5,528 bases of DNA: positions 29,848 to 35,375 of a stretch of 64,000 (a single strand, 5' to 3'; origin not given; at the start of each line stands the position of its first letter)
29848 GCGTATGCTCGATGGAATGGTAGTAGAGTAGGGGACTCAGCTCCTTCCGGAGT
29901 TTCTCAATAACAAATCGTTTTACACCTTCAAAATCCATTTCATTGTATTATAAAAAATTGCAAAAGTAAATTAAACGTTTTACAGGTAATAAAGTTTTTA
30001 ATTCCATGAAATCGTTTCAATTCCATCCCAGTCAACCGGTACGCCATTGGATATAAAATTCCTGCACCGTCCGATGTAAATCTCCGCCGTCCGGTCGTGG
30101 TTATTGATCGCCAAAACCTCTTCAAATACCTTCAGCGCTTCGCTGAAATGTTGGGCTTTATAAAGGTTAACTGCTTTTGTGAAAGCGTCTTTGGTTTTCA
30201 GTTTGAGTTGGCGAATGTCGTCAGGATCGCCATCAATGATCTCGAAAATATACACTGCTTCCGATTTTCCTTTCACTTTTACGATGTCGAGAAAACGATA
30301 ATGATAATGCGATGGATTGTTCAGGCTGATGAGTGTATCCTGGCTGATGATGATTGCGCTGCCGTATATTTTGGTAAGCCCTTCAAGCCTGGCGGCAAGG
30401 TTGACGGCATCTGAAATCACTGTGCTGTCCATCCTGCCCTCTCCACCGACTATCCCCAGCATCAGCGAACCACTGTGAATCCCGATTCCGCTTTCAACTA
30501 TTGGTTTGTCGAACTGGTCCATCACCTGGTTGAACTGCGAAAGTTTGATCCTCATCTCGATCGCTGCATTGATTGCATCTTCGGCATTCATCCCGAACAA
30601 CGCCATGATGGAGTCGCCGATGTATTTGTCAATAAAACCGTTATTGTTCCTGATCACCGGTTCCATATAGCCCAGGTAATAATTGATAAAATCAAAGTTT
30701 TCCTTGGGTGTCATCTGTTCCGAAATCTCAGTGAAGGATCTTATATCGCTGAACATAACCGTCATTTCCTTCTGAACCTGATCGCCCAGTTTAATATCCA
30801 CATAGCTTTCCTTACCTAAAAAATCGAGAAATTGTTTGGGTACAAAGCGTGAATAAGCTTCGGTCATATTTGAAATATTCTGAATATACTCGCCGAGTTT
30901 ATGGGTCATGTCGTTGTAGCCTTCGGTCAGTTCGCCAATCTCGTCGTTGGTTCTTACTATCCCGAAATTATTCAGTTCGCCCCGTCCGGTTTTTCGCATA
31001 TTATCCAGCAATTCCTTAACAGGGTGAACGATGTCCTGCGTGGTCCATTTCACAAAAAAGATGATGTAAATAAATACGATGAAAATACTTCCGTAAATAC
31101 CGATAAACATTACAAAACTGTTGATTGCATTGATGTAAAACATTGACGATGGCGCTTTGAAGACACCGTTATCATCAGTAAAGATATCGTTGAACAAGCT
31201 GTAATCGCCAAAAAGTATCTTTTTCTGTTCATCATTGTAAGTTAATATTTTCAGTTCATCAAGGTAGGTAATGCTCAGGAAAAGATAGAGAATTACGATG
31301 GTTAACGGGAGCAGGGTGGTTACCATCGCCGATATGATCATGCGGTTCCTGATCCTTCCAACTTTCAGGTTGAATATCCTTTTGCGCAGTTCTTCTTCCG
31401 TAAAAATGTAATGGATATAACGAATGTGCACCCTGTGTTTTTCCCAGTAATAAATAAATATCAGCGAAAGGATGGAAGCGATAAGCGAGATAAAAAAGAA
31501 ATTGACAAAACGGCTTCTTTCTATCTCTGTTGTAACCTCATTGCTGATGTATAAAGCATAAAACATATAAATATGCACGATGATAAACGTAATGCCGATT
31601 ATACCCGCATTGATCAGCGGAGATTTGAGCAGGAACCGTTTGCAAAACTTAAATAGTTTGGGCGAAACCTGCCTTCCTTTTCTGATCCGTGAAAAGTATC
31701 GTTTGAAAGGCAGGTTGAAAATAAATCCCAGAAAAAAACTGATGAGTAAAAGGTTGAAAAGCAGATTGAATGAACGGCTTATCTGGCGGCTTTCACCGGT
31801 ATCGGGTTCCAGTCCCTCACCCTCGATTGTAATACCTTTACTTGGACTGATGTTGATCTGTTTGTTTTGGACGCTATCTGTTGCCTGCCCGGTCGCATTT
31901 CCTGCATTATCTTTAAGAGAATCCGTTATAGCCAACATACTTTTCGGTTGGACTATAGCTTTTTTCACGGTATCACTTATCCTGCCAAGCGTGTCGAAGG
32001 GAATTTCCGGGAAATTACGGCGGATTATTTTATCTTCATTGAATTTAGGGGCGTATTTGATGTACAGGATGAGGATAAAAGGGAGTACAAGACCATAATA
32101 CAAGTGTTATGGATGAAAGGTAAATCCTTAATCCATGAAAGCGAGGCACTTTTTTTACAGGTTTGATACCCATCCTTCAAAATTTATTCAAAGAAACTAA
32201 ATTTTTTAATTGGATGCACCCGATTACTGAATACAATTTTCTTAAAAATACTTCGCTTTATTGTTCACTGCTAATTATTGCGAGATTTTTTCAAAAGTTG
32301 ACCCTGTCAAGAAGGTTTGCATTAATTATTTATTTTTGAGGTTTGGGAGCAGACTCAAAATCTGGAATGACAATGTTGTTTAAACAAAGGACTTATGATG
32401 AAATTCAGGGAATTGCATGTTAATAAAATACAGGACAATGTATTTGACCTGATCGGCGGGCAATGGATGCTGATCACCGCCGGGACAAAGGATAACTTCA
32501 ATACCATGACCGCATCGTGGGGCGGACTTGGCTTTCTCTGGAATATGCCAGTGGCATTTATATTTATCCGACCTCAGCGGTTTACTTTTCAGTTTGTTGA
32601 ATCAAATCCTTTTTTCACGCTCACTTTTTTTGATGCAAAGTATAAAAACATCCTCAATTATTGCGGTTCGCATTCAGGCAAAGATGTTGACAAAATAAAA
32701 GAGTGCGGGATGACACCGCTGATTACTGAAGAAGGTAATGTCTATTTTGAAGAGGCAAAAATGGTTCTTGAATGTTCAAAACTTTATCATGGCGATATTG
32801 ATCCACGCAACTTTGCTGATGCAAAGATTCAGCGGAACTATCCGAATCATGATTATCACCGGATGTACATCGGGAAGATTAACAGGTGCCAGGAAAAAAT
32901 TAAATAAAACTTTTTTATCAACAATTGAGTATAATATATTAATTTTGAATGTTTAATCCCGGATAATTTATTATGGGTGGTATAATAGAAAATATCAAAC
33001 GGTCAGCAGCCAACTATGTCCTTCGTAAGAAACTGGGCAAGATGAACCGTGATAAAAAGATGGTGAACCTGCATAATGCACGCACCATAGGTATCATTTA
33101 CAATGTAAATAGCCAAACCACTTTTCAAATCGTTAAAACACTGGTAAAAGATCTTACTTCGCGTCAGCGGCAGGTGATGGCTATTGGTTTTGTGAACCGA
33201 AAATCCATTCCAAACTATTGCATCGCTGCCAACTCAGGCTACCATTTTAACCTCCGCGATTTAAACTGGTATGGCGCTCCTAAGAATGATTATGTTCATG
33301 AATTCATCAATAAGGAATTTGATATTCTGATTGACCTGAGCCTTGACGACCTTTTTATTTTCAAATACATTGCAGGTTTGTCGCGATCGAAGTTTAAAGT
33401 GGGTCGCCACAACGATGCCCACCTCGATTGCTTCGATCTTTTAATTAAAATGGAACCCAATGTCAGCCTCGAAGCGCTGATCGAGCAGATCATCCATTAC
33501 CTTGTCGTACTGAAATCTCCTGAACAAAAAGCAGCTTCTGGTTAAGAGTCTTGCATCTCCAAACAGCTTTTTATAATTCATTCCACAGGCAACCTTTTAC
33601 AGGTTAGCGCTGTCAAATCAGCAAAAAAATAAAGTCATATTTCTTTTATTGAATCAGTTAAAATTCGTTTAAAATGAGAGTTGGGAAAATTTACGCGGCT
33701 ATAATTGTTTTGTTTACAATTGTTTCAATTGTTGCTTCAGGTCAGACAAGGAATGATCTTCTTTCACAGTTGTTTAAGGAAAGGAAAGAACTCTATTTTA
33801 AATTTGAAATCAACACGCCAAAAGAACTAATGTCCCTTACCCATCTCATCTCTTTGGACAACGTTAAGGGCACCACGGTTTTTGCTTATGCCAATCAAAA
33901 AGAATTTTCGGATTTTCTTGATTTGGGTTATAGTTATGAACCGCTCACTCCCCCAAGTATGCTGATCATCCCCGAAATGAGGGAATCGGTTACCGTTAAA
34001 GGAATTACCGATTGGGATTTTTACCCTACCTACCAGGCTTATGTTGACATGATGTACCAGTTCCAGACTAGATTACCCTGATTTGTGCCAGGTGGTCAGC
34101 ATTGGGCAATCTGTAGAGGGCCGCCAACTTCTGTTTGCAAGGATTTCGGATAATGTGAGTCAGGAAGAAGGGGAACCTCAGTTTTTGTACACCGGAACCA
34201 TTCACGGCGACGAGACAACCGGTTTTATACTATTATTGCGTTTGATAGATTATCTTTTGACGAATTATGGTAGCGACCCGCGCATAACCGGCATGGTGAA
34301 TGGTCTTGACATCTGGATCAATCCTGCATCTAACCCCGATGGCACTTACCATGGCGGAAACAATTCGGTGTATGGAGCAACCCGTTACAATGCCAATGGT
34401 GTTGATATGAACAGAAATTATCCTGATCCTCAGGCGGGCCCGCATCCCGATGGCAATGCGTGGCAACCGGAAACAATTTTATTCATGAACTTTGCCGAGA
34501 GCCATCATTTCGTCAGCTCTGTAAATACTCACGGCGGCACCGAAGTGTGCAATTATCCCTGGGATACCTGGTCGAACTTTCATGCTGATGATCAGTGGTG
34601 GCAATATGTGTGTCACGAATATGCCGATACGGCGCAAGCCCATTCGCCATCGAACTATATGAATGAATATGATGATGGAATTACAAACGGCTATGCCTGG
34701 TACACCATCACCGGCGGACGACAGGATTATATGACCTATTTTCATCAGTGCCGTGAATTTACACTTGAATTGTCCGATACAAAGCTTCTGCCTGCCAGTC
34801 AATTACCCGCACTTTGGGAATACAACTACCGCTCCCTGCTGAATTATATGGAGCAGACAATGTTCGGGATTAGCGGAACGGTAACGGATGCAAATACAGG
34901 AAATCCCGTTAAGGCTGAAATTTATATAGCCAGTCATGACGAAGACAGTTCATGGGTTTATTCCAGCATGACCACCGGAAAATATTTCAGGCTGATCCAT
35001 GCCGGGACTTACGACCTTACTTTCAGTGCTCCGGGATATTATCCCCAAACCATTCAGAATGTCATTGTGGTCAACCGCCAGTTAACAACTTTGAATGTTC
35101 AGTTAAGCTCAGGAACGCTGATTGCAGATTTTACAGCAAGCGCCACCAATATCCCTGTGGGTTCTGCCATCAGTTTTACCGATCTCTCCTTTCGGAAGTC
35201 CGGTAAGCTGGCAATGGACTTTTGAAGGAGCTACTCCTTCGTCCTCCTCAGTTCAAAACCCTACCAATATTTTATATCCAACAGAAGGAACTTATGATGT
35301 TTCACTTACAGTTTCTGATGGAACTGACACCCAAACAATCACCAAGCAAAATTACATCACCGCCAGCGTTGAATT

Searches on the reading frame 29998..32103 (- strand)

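Call 91: search_protein_families(library=pfam, proteins=[window:29998-32103:-], max_evalue=0.001)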
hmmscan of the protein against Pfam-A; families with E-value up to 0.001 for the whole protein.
window:29998-32103:- (701 aa): 2 families
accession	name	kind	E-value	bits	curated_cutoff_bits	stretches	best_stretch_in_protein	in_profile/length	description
PF00211.25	Guanylate_cyc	-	5.8e-21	75.4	21.9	1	444-618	6-179/183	Adenylate and Guanylate cyclase catalytic domain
PF00672.30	HAMP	-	1.8e-05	25.4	25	1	355-403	3-51/53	HAMP domain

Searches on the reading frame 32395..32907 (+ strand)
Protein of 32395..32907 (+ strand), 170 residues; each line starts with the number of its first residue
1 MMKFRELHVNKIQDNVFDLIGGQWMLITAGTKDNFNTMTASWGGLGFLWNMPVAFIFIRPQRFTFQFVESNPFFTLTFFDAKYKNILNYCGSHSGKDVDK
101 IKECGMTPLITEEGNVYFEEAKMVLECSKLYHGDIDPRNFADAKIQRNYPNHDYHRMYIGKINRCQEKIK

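Call 91: search_protein_families(library=pfam, proteins=[window:32395-32907:+], max_evalue=0.001)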
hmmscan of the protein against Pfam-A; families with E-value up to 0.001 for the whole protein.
window:32395-32907:+ (170 aa): 1 family
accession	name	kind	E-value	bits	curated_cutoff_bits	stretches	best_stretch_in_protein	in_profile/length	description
PF01613.24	Flavin_Reduct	-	9.2e-11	42.5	27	1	23-165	7-131/153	Flavin reductase like domain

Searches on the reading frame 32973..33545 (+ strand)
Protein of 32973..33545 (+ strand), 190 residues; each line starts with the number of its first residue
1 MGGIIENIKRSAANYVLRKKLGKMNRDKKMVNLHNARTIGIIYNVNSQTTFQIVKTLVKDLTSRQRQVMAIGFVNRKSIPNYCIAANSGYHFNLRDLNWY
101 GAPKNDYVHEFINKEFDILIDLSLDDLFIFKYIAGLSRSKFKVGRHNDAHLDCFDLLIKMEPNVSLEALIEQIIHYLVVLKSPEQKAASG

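Call 91: search_protein_families(library=pfam, proteins=[window:32973-33545:+], max_evalue=0.001)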
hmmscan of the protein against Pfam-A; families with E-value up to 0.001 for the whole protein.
window:32973-33545:+ (190 aa): 1 family
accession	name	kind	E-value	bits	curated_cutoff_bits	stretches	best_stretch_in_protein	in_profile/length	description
PF21857.2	DUF6913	-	2.9e-34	118.8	27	1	9-180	1-166/166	Family of unknown function (DUF6913)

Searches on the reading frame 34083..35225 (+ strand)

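Call 91: search_protein_families(library=pfam, proteins=[window:34083-35225:+], max_evalue=0.001)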
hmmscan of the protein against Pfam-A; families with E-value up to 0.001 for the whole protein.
window:34083-35225:+ (380 aa): 3 families
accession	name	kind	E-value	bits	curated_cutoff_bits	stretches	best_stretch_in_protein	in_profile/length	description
PF00246.29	Peptidase_M14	-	2.7e-57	195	21.6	1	2-249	16-284/286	Zinc carboxypeptidase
PF13620.12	CarboxypepD_reg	-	1.4e-13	51.5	32.3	1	263-342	2-82/82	Carboxypeptidase regulatory-like domain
PF13715.12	CarbopepD_reg_2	-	2.8e-05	24.5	32.2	1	263-345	1-80/88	CarboxypepD_reg-like domain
